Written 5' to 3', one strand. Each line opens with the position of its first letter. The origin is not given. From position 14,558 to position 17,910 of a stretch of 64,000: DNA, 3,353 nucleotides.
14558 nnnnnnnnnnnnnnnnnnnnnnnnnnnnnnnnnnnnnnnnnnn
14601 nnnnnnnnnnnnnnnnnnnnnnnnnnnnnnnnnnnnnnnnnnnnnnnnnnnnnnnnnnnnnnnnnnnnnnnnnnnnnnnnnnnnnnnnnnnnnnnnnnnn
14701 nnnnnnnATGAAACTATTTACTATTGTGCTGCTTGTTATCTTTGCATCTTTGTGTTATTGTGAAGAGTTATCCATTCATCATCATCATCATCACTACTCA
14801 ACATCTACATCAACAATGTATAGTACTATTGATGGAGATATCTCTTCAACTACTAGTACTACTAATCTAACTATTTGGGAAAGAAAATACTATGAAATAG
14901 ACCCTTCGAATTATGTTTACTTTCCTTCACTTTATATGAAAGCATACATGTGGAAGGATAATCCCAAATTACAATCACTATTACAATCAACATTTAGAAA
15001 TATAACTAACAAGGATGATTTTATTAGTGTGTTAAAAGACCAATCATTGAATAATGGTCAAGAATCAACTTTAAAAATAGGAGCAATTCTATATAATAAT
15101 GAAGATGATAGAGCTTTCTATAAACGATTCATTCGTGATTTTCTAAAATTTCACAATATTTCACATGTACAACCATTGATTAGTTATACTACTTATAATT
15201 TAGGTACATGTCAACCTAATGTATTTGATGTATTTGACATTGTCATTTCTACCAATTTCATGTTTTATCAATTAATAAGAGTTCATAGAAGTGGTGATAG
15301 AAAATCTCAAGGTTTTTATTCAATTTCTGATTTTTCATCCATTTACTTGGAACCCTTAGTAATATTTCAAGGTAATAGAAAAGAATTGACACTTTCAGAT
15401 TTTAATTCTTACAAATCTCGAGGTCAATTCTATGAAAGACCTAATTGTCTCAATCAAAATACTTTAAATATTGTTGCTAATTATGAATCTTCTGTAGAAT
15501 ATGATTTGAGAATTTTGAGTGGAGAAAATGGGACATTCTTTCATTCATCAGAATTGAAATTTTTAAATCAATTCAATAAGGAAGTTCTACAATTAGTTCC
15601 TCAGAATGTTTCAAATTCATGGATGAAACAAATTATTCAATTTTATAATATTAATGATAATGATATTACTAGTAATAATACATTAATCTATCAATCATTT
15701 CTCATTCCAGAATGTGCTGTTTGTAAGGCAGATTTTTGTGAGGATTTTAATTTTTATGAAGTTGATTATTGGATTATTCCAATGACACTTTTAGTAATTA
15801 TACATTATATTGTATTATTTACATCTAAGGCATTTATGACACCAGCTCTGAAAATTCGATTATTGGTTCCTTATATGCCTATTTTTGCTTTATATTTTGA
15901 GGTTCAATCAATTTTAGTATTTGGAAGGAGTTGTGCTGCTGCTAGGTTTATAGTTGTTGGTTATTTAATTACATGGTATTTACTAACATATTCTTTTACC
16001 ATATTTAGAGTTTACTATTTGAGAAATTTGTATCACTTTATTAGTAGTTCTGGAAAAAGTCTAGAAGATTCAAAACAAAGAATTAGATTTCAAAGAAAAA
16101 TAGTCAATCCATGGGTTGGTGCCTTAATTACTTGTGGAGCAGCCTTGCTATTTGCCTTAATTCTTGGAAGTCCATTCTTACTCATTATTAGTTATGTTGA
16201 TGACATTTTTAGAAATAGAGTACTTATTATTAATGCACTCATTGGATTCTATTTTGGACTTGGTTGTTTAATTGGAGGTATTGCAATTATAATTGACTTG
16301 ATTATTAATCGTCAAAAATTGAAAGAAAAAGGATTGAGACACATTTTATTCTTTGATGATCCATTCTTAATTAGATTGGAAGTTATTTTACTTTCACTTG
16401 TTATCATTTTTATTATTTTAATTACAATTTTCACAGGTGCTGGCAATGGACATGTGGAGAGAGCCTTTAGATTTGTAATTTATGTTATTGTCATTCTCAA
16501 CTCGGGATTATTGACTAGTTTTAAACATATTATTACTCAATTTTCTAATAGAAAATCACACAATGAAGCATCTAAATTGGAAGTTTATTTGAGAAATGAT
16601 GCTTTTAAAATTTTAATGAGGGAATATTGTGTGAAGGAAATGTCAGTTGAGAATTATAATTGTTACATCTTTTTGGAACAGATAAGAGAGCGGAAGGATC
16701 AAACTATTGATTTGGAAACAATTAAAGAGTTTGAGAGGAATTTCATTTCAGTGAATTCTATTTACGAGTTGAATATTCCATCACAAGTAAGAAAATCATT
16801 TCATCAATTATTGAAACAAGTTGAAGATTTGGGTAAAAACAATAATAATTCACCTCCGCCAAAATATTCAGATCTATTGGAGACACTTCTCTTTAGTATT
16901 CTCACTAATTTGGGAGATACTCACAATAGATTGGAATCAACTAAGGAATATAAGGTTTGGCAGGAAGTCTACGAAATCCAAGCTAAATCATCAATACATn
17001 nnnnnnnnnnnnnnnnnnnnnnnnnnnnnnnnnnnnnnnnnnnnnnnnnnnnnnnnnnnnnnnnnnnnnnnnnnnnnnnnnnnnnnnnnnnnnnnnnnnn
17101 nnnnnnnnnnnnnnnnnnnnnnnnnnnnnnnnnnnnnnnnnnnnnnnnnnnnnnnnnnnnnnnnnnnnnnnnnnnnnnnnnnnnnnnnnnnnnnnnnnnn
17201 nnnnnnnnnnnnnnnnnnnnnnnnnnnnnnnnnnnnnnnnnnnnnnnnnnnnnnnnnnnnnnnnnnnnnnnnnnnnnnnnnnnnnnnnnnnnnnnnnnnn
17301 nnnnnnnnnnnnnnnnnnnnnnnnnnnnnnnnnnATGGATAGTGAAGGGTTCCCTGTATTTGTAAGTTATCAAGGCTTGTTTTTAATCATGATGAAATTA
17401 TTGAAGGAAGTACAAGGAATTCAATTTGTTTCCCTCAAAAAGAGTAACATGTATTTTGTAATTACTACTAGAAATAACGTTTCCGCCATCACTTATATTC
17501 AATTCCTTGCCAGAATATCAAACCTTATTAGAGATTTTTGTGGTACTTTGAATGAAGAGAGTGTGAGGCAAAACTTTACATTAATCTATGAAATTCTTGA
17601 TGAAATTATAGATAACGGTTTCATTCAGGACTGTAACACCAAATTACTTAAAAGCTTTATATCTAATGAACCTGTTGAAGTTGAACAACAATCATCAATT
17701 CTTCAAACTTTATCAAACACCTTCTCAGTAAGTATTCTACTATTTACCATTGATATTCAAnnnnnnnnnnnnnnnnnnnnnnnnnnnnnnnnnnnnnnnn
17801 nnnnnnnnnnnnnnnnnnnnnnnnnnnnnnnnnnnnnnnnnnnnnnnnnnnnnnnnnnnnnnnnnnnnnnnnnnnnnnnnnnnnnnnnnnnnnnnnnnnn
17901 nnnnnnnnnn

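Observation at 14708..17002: Single-polypeptide 7TM receptor fused to an RGS domain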

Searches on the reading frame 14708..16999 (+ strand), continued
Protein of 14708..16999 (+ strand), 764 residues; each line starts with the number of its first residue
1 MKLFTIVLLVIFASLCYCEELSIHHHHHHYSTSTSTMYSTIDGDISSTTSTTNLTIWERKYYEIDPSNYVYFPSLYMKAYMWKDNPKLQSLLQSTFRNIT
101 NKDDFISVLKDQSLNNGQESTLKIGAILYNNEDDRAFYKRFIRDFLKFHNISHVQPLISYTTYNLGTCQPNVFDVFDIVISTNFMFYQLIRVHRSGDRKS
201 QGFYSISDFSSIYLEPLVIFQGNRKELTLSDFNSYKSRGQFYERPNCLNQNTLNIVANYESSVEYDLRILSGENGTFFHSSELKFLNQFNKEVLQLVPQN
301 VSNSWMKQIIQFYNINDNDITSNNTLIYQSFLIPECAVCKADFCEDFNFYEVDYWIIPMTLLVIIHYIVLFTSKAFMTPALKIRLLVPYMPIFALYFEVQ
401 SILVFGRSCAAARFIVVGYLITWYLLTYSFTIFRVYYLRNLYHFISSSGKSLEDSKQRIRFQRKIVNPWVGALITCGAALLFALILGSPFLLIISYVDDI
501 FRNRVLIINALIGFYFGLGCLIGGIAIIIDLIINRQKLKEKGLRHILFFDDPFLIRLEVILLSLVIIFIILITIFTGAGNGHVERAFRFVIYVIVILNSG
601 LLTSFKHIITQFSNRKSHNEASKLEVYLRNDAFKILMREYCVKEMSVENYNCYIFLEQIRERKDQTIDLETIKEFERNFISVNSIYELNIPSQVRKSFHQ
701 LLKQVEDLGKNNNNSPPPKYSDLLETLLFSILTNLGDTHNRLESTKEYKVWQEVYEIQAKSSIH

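Call 65: list_cluster_members(proteins=[P0101, P0104, P0118, P0134, P0140, P0146, P0151, P0152, P0126, P0099])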
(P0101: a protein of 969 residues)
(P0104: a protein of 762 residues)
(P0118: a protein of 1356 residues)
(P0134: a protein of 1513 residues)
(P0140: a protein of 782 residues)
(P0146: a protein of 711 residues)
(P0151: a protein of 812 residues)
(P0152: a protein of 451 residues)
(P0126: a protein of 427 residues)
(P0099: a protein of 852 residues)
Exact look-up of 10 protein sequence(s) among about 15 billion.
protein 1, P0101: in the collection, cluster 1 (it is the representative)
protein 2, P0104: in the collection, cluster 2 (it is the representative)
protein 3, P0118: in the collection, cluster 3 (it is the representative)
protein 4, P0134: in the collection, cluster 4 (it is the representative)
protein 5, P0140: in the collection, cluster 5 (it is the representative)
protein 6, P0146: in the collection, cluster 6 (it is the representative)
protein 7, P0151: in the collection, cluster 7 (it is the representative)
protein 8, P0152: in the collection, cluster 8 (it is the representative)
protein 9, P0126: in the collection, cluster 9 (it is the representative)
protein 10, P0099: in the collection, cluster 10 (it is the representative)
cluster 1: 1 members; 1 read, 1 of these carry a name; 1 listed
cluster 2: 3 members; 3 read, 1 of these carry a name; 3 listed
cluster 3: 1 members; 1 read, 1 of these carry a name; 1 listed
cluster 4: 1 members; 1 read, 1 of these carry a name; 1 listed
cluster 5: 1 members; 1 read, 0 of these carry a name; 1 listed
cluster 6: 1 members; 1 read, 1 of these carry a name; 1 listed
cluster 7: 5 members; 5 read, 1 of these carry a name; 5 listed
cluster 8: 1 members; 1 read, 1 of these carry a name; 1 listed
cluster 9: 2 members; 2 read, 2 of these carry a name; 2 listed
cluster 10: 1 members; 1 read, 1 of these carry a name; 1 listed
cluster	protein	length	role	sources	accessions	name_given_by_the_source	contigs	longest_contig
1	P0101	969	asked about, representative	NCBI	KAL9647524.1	hypothetical protein ABK040_006883 [Willaertia magna]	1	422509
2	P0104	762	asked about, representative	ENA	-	-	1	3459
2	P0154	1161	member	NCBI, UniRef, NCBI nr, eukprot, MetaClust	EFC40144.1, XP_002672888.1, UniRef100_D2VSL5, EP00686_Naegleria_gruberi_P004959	predicted protein [Naegleria gruberi] | Predicted protein n=1 Tax=Naegleria gruberi TaxID=5762 RepID=D2VSL5_NAEGR | uncharacterized protein NAEGRDRAFT_71982 [Naegleria gruberi]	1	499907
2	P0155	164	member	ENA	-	-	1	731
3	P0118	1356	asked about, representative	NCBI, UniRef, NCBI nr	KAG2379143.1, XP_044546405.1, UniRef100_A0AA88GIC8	hypothetical protein C9374_007781 [Naegleria lovaniensis] | Uncharacterized protein n=1 Tax=Naegleria lovaniensis TaxID=51637 RepID=A0AA88GIC8_NAELO | uncharacterized protein C9374_007781 [Naegleria lovaniensis]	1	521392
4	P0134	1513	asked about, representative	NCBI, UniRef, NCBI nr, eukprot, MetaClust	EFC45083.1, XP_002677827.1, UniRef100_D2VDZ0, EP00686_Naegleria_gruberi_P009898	G protein coupled receptor proteolytic domain-containing protein [Naegleria gruberi] | G protein coupled receptor proteolytic domain-containing protein n=1 Tax=Naegleria ... | XP_002677827.1 G protein coupled receptor proteolytic domain-containing protein ...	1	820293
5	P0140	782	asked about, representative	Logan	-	-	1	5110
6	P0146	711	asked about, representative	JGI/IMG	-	hypothetical protein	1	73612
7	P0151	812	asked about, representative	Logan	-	-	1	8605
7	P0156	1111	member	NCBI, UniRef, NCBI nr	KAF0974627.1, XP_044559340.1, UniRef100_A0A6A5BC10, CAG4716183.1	hypothetical protein FDP41_006101 [Naegleria fowleri] | RGS domain-containing protein n=1 Tax=Naegleria fowleri TaxID=5763 RepID=A0A6A5BC10_NAEFO | uncharacterized protein FDP41_006101 [Naegleria fowleri]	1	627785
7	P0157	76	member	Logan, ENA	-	-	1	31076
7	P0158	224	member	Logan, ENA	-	-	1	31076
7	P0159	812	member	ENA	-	-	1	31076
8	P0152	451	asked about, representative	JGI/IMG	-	hypothetical protein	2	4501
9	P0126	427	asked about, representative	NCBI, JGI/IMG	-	hypothetical protein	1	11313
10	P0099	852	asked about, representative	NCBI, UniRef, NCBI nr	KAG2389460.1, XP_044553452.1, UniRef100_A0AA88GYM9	hypothetical protein C9374_014020 [Naegleria lovaniensis] | RGS domain-containing protein n=1 Tax=Naegleria lovaniensis TaxID=51637 ... | uncharacterized protein C9374_014020 [Naegleria lovaniensis]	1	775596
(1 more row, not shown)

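Call 72: search_protein_families(library=pfam, proteins=[P0156, P0134, P0118, P0014], max_evalue=0.001)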
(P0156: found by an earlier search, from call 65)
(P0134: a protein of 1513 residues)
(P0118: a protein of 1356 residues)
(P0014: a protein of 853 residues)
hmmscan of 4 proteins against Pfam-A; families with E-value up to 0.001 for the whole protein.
P0156 (1111 aa): 1 family
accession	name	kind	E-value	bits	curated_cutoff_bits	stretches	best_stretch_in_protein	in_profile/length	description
PF00615.24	RGS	-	9.2e-08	32.9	23.9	1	853-938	2-83/117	Regulator of G protein signaling domain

P0134 (1513 aa): 5 families
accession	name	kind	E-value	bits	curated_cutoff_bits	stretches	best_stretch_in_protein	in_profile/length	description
PF01825.27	GPS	-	1e-07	32.8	22.5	1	993-1030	2-43/45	GPCR proteolysis site, GPS, motif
PF07974.19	EGF_2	-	5.8e-06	27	22.1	1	352-379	4-32/32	EGF-like domain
PF00615.24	RGS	-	1.5e-05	25.8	23.9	1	1375-1486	4-110/117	Regulator of G protein signaling domain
PF25021.1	TEN_NHL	-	4.5e-05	23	27.1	0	52-100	134-180/357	Teneurin NHL domain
PF23106.1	EGF_Teneurin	-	0.00011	22.6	24.3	1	356-380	5-28/30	Teneurin-like EGF domain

P0118 (1356 aa): 0 families

P0014 (853 aa): 0 families

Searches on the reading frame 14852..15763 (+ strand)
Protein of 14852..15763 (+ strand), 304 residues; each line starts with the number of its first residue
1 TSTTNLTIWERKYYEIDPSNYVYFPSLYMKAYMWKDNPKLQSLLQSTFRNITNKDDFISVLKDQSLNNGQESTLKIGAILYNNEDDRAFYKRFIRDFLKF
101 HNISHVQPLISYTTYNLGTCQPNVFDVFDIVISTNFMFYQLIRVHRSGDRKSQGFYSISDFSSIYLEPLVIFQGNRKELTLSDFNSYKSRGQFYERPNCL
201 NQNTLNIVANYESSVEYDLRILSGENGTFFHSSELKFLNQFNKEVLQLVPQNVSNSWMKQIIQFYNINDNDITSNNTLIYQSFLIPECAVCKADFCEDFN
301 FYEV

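Call 51: search_solved_structures(query=A3, max_evalue=10)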
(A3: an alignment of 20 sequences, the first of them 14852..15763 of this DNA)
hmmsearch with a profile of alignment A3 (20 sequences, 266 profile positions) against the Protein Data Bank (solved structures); distinct sequences matched with E-value up to 10: 1.
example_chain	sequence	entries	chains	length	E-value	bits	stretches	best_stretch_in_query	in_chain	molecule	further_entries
5ij4_A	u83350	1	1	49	2.5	10.9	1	244-265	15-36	CDC48-associated ubiquitin-like/zinc finger protein 1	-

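Call 58: predict_structure(alignment_id=A3)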
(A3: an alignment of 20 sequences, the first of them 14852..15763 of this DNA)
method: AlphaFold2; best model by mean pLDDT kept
length: 304 residues; sequences in the alignment: 20
mean_pLDDT: 85.4   pTM: 0.86
mean pLDDT of the five models: 85.4, 83.8, 83.1, 82.3, 81.1
residues with pLDDT >= 90: 142; 70-90: 122; 50-70: 32; < 50: 8
segments of 3 or more residues with pLDDT < 50: 299-304
pLDDT, mean of each block of 10 residues (from residue 1): 74 95 94 92 82 91 71 85 92 98 94 83 90 94 85 85 95 91 78 76 82 90 90 95 91 90 85 70 82 58 42
secondary structure, 60 per line:
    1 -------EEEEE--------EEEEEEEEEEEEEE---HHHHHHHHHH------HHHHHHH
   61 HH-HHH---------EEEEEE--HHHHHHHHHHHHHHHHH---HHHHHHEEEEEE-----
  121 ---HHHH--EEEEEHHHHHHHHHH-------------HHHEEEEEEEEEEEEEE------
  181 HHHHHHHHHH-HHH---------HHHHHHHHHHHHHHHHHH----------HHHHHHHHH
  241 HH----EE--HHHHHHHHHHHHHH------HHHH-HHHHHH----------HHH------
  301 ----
elements in order: E8-12 E21-34 H38-47 H54-62 E76-81 H84-100 H104-109 E110-115 H124-127 E130-134 H135-144 E161-174 H181-190 H204-221 H232-242 H251-264 H271-274 H276-281

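Call 64: fold_search(model_id=the predicted structure, library=pdb)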
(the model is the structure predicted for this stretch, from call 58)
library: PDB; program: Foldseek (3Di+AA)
matches with E <= 10: 354; with E <= 0.001: 0
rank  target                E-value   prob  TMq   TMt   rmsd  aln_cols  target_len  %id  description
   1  7x0k_B                1.4e-02  0.57  0.30  0.24  17.1       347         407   10  Crystal structure of sugar binding protein CbpB complexed wtih cellotriose from Clostridium thermocellum (released 2022-09-14)
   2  1qw0                  1.5e-02  0.41  0.23  0.23  14.6       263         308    8  Crystal Structure of Haemophilus influenzae N175L mutant Holo Ferric ion-Binding Protein A (released 2003-11-04)
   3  4esx_B                1.6e-02  0.47  0.26  0.25  17.3       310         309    8  Crystal structure of C. albicans Thi5 complexed with PLP (released 2012-09-19)
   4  8t9t                  2.1e-02  0.25  0.18  0.18  19.0       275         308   10  Apo Crystal Structure of a Substrate Binding Protein (IseP) from an Isethionate TRAP Transporter (released 2024-06-26)
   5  4esx_A                2.4e-02  0.35  0.24  0.24  18.4       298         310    8  Crystal structure of C. albicans Thi5 complexed with PLP (released 2012-09-19)
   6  3cfz                  2.7e-02  0.63  0.25  0.26  15.1       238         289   10  Crystal structure of M. jannaschii periplasmic binding protein ModA/WtpA with bound tungstate (released 2009-03-10)
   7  8efz_B                2.7e-02  0.30  0.21  0.15  13.2       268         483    9  Crystal structure of CcNikZ-II, apoprotein (released 2024-03-13)
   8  1qvs                  3.4e-02  0.25  0.23  0.23  14.8       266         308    9  Crystal Structure of Haemophilus influenzae H9A mutant Holo Ferric ion-Binding Protein A (released 2003-11-04)
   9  1mrp                  4.1e-02  0.30  0.25  0.25  14.5       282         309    8  FERRIC-BINDING PROTEIN FROM HAEMOPHILUS INFLUENZAE (released 1998-01-28)
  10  2v3u                  4.6e-02  0.66  0.24  0.28   6.5       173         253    7  Structure of the ligand-binding core of the ionotropic glutamate receptor-like GluRdelta2 in complex with D-serine (released 2007-08-07)
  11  7x0l_A                4.6e-02  0.30  0.27  0.22  19.0       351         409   11  Crystal structure of sugar binding protein CbpB complexed wtih cellotetraose from Clostridium thermocellum (released 2022-09-14)
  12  7c6z_A                4.6e-02  0.30  0.26  0.21  18.7       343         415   12  Crystal structure of beta-glycosides-binding protein (W67A) of ABC transporter in an open state (released 2020-09-16)
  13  3kn8                  4.6e-02  0.28  0.23  0.23  15.6       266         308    9  Crystal Structure of Haemophilus influenzae Y196A mutant Holo Ferric ion-Binding Protein A (released 2010-09-15)
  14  4esw_A                5.1e-02  0.25  0.24  0.22  17.7       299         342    8  Crystal structure of C. albicans Thi5 H66G mutant (released 2012-09-19)
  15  4c0r_A                5.4e-02  0.35  0.21  0.25  12.4       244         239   11  Molecular and structural basis of glutathione import in Gram-positive bacteria via GshT and the cystine ABC importer T (released 2013-08-21)
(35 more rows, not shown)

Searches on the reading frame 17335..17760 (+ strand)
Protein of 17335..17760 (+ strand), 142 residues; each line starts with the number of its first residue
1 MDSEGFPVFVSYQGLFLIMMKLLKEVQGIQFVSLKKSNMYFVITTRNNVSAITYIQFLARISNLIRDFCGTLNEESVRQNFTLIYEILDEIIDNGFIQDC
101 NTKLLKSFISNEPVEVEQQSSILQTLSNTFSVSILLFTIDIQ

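Call 55: search_protein_families(library=pfam, proteins=[window:17335-17760:+], max_evalue=0.001)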
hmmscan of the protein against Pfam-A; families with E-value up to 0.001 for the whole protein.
window:17335-17760:+ (142 aa): 1 family
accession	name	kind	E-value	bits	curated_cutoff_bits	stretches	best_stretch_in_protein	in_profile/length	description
PF01217.26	Clat_adaptor_s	-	8.5e-07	29.5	22.5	1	24-103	50-129/142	Clathrin adaptor complex small chain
